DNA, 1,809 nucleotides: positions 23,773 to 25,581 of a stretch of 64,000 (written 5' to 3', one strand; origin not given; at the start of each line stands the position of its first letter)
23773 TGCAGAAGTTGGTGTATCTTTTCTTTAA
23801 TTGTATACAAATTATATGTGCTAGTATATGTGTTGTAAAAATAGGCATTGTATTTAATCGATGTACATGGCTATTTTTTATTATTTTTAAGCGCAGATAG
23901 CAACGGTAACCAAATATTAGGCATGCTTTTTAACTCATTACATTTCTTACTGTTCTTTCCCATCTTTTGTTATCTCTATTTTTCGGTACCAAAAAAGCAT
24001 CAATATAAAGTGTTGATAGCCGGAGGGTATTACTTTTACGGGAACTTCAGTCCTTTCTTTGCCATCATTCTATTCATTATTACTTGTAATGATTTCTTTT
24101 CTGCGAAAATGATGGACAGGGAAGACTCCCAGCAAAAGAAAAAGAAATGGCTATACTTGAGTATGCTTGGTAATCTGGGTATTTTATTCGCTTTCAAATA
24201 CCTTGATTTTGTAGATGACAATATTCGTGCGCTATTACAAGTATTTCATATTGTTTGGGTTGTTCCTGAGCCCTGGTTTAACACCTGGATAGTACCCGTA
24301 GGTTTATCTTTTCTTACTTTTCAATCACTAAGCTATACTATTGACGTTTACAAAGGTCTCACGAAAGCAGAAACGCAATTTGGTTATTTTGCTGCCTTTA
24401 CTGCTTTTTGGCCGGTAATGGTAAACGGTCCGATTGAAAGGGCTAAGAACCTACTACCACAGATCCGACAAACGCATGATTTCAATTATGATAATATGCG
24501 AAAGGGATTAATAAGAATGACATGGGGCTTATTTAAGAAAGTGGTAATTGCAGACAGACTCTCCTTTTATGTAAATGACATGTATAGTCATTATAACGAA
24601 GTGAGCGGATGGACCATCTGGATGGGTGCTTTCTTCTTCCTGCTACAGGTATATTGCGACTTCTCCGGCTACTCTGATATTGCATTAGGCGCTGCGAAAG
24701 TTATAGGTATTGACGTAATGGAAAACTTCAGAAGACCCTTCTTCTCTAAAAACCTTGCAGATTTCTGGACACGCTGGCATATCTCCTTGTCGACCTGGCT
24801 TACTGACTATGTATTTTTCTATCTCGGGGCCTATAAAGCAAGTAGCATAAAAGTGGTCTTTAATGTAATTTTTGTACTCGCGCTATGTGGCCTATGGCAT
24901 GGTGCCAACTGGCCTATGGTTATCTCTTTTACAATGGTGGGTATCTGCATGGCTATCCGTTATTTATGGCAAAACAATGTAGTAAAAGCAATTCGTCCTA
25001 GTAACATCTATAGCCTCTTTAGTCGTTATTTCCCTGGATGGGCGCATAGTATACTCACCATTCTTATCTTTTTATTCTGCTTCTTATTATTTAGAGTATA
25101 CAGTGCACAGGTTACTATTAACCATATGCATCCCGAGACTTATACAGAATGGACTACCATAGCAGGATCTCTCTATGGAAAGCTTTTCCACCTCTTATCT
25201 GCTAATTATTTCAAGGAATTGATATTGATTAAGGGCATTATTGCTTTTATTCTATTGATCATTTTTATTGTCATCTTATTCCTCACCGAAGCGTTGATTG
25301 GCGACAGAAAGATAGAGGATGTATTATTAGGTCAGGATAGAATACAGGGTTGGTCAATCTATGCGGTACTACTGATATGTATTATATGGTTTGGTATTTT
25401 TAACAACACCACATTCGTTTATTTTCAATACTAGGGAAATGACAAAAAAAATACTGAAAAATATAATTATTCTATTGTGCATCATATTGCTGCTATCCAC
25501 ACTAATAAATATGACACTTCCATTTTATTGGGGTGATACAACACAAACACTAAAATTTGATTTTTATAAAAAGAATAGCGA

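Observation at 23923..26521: MBOAT + DltD/SGNH-like pair next to the TE-less PKS: possible carrier-protein-dependent off-loading onto a surface polymer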

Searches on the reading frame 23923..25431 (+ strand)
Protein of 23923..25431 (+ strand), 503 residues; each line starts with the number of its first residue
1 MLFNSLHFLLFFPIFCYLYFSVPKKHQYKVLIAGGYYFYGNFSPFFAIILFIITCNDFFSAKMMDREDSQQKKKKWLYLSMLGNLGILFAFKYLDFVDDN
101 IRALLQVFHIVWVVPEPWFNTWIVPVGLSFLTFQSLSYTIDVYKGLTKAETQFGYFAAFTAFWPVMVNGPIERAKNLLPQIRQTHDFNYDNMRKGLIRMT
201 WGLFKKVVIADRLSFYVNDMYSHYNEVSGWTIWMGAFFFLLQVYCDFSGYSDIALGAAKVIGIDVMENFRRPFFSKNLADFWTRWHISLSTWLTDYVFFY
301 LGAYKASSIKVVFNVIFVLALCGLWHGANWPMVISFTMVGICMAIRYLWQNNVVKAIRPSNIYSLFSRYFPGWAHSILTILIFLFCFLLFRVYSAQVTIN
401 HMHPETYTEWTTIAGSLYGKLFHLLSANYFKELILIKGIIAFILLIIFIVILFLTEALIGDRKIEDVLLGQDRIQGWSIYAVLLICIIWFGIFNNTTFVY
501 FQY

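Call 7: search_protein_families(library=pfam, proteins=[window:23923-25431:+], max_evalue=0.01)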
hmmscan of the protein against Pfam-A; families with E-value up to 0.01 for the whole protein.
window:23923-25431:+ (503 aa): 1 family
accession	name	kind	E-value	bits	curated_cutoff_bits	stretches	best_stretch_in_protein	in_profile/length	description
PF03062.24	MBOAT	-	2.3e-18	67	27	1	153-345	81-293/337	MBOAT, membrane-bound O-acyltransferase family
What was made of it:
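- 23923..25434 (+): MBOAT1, 503 aa, a membrane-bound O-acyltransferase. Pfam PF03062 at 67 bits (call 7).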

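Call 10: search_protein_families(library=ncbifam, proteins=[window:23923-25431:+], max_evalue=0.1)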
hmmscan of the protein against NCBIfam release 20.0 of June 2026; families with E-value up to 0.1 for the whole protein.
window:23923-25431:+ (503 aa): 1 family
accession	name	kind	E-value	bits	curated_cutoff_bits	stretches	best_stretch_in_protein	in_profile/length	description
TIGR04091.1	LTA_dltB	equivalog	3.2e-40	138.5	375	1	38-390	45-376/380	D-alanyl-lipoteichoic acid biosynthesis protein DltB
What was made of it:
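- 23923..25434 (+): DltB model TIGR04091 at 138 bits, below its 375 cut-off (call 10).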

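Call 12: search_solved_structures(query=window:23923-25431:+, max_evalue=1)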
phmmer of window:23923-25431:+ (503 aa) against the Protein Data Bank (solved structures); distinct sequences matched with E-value up to 1: 3.
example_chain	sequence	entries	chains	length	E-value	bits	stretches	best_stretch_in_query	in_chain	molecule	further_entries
6bug_C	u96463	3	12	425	7.6e-22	81.1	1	103-353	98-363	D-alanyl transfer protein DltB | Integral membrane protein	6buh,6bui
8jem_A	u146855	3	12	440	1.5e-21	80.1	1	103-353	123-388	Teichoic acid D-alanyltransferase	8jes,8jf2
6m6z_A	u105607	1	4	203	0.00032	22.9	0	426-461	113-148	TMH4C4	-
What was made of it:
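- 23923..25434 (+): DltB structures 6BUG and 8JEM at E about 1e-21 (call 12).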

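Call 74: search_solved_structures(query=window:23923-25431:+, max_evalue=1e-10, show_alignments=1)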
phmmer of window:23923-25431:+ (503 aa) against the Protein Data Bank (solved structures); distinct sequences matched with E-value up to 1e-10: 2.
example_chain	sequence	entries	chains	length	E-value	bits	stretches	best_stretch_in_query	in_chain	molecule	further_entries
6bug_C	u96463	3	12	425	7.6e-22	81.1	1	103-353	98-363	D-alanyl transfer protein DltB | Integral membrane protein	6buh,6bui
8jem_A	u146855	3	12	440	1.5e-21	80.1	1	103-353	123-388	Teichoic acid D-alanyltransferase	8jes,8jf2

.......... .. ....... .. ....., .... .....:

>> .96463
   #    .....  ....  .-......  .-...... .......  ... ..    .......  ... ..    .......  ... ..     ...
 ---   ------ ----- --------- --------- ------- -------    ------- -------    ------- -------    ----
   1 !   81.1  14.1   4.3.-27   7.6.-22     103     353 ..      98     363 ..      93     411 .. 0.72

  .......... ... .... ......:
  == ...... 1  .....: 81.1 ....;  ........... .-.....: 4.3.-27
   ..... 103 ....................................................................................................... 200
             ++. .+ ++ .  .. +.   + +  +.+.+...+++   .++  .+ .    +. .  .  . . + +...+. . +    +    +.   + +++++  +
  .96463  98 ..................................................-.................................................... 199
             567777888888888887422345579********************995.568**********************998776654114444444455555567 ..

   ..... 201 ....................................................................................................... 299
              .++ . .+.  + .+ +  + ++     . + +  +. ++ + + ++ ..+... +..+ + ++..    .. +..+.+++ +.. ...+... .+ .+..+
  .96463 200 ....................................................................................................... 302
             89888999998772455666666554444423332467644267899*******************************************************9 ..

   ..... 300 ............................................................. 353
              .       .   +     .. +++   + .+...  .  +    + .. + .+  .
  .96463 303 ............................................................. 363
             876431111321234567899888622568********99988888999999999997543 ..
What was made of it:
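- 24772..24792 (+): RWHISLS motif containing His286, which aligns with DltB His289. Alignment to 6BUG (call 74).
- MBOAT Pfam hit and DltB structure matches (calls 7, 12, 74).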

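Call 79: find_homologous_proteins(query=window:23923-25431:+, max_evalue=1e-20)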
Query window:23923-25431:+ (503 aa): 8000 proteins with E <= 1e-20 among 8000 candidates; the best 120 are listed.
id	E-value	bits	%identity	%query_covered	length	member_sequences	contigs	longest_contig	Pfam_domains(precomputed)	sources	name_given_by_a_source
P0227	1.3e-298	1009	100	88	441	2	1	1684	PF03062.25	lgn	-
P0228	1.3e-288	976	82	100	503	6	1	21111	PF03062.25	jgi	jgi:D-alanyl-lipoteichoic acid acyltransferase DltB (MBOAT superfamily)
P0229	3.0e-283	959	80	100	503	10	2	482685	PF03062.25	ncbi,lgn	-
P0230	1.3e-281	953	80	100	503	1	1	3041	PF03062.25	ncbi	-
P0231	4.0e-270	915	77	100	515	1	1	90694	PF03062.25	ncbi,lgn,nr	ncbi:MAG: rane bound O-acyl transferase family protein [Bacteroidota bacterium]|nr:rane bound O-acyl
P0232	1.3e-269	914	76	100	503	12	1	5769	PF03062.25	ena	-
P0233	8.7e-269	911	76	100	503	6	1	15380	PF03062.25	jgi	jgi:D-alanyl-lipoteichoic acid acyltransferase DltB (MBOAT superfamily)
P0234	2.8e-268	909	75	100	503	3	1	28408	PF03062.25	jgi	jgi:alginate O-acetyltransferase complex protein AlgI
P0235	2.0e-266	903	76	100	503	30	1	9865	PF03062.25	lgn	-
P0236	2.1e-265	900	76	100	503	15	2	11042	PF03062.25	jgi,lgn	-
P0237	1.0e-262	891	75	100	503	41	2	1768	PF03062.25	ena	-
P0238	3.4e-259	879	75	100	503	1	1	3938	PF03062.25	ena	-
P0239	3.1e-258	876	73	100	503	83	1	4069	PF03062.25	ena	-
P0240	5.1e-258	875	73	100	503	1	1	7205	PF03062.25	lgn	-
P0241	1.3e-257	874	73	100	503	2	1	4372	PF03062.25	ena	-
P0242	3.1e-257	873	73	100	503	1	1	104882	PF03062.25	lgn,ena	-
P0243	1.1e-256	871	73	100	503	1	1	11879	PF03062.25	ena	-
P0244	7.2e-254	862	73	100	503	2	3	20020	PF03062.25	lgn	-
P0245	2.9e-252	856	72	100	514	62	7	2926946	PF03062.25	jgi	jgi:alginate O-acetyltransferase complex protein AlgI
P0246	1.2e-251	854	73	100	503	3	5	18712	PF03062.25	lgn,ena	-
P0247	3.3e-251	853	73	100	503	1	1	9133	PF03062.25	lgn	-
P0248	2.2e-249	847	76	94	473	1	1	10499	PF03062.25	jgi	-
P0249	7.4e-248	842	71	100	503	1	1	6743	PF03062.25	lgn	-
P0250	1.8e-244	831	74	94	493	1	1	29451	PF03062.25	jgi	jgi:alginate O-acetyltransferase complex protein AlgI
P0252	1.2e-231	788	67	100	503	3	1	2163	PF03062.25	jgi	jgi:D-alanyl-lipoteichoic acid acyltransferase DltB (MBOAT superfamily)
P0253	5.1e-230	783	66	100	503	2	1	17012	PF03062.25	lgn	-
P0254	1.0e-220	752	73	87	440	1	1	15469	PF03062.25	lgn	-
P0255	1.2e-219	749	72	87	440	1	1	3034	PF03062.25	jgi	-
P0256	1.0e-217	742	63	100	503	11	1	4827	PF03062.25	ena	-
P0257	1.6e-217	742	71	88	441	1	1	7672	PF03062.25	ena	-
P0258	4.0e-215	734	61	96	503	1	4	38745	PF03062.25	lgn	-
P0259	2.9e-214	731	62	96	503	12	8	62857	PF03062.25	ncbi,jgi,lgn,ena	jgi:D-alanyl-lipoteichoic acid acyltransferase DltB (MBOAT superfamily)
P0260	4.6e-213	727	63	100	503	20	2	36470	PF03062.25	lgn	-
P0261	2.5e-195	669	62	94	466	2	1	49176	PF03062.25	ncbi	ncbi:MAG: hypothetical protein R2801_07210 [Chitinophagales bacterium]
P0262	1.7e-190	653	56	100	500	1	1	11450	PF03062.25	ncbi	-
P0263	3.5e-190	651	67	84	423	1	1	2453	PF03062.25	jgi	jgi:D-alanyl-lipoteichoic acid acyltransferase DltB (MBOAT superfamily)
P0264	1.7e-187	643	55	100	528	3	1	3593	PF03062.25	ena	-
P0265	7.6e-185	634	56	100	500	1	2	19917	PF03062.25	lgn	-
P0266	2.4e-181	622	54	100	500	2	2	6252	PF03062.25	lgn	-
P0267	3.5e-181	622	55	100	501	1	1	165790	PF03062.25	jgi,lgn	jgi:alginate O-acetyltransferase complex protein AlgI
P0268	4.9e-180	618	54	100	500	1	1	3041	PF03062.25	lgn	-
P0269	1.1e-179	617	55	100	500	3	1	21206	PF03062.25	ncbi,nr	ncbi:MAG: MBOAT family protein [Bacteroidetes bacterium]|nr:MBOAT family protein [Bacteroidota bacte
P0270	7.4e-179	614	55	100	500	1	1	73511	PF03062.25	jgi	jgi:D-alanyl-lipoteichoic acid acyltransferase DltB (MBOAT superfamily)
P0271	8.8e-179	614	52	100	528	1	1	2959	PF03062.25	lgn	-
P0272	1.9e-177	609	53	100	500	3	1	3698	PF03062.25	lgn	-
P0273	1.0e-176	607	53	100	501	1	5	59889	PF03062.25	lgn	-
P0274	3.4e-176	605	53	100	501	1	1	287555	PF03062.25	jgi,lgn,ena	-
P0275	1.2e-175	603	52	100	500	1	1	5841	PF03062.25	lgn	-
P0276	6.6e-175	601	53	100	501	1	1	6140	PF03062.25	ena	-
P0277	7.2e-175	601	53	100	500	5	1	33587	PF03062.25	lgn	-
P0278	9.6e-175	601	54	100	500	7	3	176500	PF03062.25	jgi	jgi:alginate O-acetyltransferase complex protein AlgI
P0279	1.6e-174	600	52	100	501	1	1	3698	PF03062.25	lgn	-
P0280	1.6e-173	597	53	100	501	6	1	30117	PF03062.25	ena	-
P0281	1.9e-173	596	52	100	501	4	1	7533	PF03062.25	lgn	-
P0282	1.1e-172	594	53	100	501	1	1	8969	PF03062.25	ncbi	-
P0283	8.1e-172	591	52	100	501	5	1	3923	PF03062.25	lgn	-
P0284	1.8e-171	590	52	100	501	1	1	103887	PF03062.25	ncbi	-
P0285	2.1e-171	590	53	100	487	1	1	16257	PF03062.25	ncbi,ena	-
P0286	5.9e-171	588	52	100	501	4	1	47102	PF03062.25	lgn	-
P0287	1.5e-170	587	53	100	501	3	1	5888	PF03062.25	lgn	-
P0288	3.5e-170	585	51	100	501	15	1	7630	PF03062.25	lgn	-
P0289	1.2e-169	584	52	100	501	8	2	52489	PF03062.25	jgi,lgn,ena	jgi:alginate O-acetyltransferase complex protein AlgI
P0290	6.8e-169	581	53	100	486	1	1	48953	PF03062.25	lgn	-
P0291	1.5e-167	577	52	100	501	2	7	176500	PF03062.25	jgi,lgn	jgi:alginate O-acetyltransferase complex protein AlgI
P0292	4.3e-167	575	51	100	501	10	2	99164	PF03062.25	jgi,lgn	jgi:D-alanyl-lipoteichoic acid acyltransferase DltB (MBOAT superfamily)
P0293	1.2e-166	574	58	88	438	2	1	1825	PF03062.25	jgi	jgi:D-alanyl-lipoteichoic acid acyltransferase DltB (MBOAT superfamily)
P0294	2.6e-166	573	51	100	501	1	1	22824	PF03062.25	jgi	jgi:alginate O-acetyltransferase complex protein AlgI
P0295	6.1e-166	572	52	100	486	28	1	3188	PF03062.25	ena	-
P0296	9.3e-166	571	52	100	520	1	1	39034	PF03062.25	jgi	-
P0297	1.9e-165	570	53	92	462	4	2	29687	PF03062.25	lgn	-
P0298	2.0e-165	570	53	94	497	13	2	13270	PF03062.25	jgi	-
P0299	1.0e-164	567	54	92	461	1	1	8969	PF03062.25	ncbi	-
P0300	8.3e-164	564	52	100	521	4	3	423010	PF03062.25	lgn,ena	-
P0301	3.3e-163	562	52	92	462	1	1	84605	PF03062.25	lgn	-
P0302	3.9e-163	562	50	100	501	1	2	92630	PF03062.25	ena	-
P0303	2.6e-162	560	50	100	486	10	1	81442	PF03062.25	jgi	jgi:alginate O-acetyltransferase complex protein AlgI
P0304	1.8e-161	557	51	92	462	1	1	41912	PF03062.25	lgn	-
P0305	1.5e-160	554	54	88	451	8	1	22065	PF03062.25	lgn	-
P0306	2.4e-160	553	52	100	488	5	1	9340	PF03062.25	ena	-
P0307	2.9e-160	553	52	92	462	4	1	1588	PF03062.25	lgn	-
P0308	4.4e-160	552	53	92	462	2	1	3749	PF03062.25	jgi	-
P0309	4.4e-159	549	54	89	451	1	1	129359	PF03062.25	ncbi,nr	ncbi:MAG: hypothetical protein M9887_01825 [Chitinophagales bacterium]|nr:hypothetical protein [Chit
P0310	7.3e-159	548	49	100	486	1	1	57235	PF03062.25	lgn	-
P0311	1.2e-155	538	58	78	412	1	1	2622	PF03062.25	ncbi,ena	-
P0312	9.8e-143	495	70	61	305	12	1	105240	PF03062.25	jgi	jgi:alginate O-acetyltransferase complex protein AlgI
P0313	2.3e-142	494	49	100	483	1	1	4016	PF03062.25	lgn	-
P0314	5.7e-133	463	48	93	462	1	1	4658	PF03062.25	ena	-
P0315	1.8e-125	438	57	67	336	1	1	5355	PF03062.25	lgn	-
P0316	4.6e-125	437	60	61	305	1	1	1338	PF03062.25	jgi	-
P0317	3.1e-105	371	40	100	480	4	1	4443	PF03062.25,PF13813.12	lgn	-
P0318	3.6e-105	371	42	100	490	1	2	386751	PF03062.25,PF13813.12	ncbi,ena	-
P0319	5.6e-105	370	40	100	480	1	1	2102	PF03062.25,PF13813.12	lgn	-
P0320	7.5e-105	370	39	100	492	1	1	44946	PF03062.25,PF13813.12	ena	-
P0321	1.1e-104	369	39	100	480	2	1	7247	PF03062.25,PF13813.12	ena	-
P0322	1.8e-104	369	39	100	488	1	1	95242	PF03062.25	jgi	jgi:alginate O-acetyltransferase complex protein AlgI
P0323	2.0e-104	369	39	100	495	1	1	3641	PF03062.25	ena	-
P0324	4.1e-104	367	39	100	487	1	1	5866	PF03062.25,PF13813.12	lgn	-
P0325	4.9e-104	367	40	100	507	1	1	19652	PF03062.25,PF13813.12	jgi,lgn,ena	-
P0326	6.4e-104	367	39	100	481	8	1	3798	PF03062.25,PF13813.12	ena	-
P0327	1.4e-103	366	42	100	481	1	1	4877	PF03062.25,PF13813.12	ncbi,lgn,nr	ncbi:MBOAT family protein [Candidatus Woesearchaeota archaeon]|nr:MBOAT family protein [Candidatus W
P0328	2.2e-103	365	39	100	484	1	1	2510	PF03062.25,PF13813.12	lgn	-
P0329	2.4e-103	365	39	100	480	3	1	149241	PF03062.25,PF13813.12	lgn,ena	-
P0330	3.9e-103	364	39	100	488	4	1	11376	PF03062.25,PF13813.12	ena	-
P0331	4.1e-103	364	49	66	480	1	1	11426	PF03062.25,PF13813.12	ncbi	-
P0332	4.1e-103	364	38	100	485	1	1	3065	PF03062.25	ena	-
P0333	5.5e-103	364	38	100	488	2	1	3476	PF03062.25,PF13813.12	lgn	-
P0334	6.4e-103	364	39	100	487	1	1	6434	PF03062.25,PF13813.12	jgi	jgi:D-alanyl-lipoteichoic acid acyltransferase DltB (MBOAT superfamily)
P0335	1.4e-102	362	40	100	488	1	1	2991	PF03062.25,PF13813.12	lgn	-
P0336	2.5e-102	362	38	100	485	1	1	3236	PF03062.25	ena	-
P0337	2.8e-102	361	39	100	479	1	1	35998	PF03062.25,PF13813.12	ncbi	-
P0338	2.9e-102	361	40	100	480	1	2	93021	PF03062.25,PF13813.12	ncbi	ncbi:MAG: MBOAT family O-acyltransferase [Bacteroidota bacterium]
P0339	6.3e-102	360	38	100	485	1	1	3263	PF03062.25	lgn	-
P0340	6.9e-102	360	38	100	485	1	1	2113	PF03062.25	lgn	-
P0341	8.2e-102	360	40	100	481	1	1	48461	PF03062.25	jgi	-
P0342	9.9e-102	360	39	100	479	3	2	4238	PF03062.25,PF13813.12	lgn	-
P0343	1.0e-101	360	40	100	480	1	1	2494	PF03062.25,PF13813.12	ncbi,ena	-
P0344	1.1e-101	359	40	100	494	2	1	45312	PF03062.25,PF13813.12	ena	-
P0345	1.3e-101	359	40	100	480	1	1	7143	PF03062.25,PF13813.12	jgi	-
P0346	2.5e-101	358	39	100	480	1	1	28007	PF03062.25,PF13813.12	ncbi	ncbi:MAG: MBOAT family O-acyltransferase [Bacteroidota bacterium]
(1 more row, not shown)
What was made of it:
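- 23923..25434 (+): Member of a discrete clade of about 90 clusters (call 79).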
